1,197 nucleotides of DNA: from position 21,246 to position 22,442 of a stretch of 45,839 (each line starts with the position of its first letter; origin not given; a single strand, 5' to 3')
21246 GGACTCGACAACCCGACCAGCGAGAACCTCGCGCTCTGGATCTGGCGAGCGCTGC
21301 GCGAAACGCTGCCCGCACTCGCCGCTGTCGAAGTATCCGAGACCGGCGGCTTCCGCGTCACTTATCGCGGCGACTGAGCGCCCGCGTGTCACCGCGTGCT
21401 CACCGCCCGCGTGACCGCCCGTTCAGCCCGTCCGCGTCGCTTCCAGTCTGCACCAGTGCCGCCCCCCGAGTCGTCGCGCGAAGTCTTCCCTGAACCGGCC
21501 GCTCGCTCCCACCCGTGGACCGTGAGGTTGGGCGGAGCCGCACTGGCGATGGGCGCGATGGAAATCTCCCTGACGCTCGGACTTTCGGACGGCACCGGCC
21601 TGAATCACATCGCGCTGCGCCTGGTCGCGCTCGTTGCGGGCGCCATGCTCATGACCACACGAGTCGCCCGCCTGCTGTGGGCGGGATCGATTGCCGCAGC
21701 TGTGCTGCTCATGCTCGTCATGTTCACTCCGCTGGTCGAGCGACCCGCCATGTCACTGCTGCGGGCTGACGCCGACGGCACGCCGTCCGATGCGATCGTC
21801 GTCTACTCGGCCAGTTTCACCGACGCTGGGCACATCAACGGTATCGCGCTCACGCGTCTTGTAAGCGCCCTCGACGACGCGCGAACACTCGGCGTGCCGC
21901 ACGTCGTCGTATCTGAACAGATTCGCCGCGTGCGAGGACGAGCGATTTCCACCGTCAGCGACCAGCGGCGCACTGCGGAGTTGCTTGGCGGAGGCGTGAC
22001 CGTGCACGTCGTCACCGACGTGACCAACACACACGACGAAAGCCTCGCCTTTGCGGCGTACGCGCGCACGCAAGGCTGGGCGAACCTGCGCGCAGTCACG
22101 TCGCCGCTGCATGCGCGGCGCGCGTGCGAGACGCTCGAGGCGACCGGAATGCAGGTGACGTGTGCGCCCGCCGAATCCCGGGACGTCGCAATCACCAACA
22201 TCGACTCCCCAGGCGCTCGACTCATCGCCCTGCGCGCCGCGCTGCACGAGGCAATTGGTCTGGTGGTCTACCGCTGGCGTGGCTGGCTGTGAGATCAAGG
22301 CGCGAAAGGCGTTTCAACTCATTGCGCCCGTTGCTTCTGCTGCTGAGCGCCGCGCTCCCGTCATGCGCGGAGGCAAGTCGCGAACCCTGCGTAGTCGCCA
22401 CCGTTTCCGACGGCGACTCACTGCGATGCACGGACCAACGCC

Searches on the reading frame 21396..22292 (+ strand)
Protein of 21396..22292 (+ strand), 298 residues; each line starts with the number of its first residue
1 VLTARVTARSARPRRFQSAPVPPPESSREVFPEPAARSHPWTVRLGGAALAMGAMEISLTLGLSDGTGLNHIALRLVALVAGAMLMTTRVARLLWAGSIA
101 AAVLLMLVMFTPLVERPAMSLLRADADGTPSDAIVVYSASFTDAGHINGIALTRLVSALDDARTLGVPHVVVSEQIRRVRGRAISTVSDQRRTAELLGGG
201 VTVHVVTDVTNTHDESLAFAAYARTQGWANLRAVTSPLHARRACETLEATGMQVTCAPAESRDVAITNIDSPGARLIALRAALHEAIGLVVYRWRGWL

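Call 82: search_protein_families(library=pfam, proteins=[window:21396-22292:+], max_evalue=0.00001)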
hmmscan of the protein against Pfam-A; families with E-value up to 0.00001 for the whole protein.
window:21396-22292:+ (298 aa): 1 family
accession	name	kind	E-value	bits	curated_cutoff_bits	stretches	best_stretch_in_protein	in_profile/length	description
PF02698.23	DUF218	-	2.4e-07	31.2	27.6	1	132-288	1-133/133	DUF218 domain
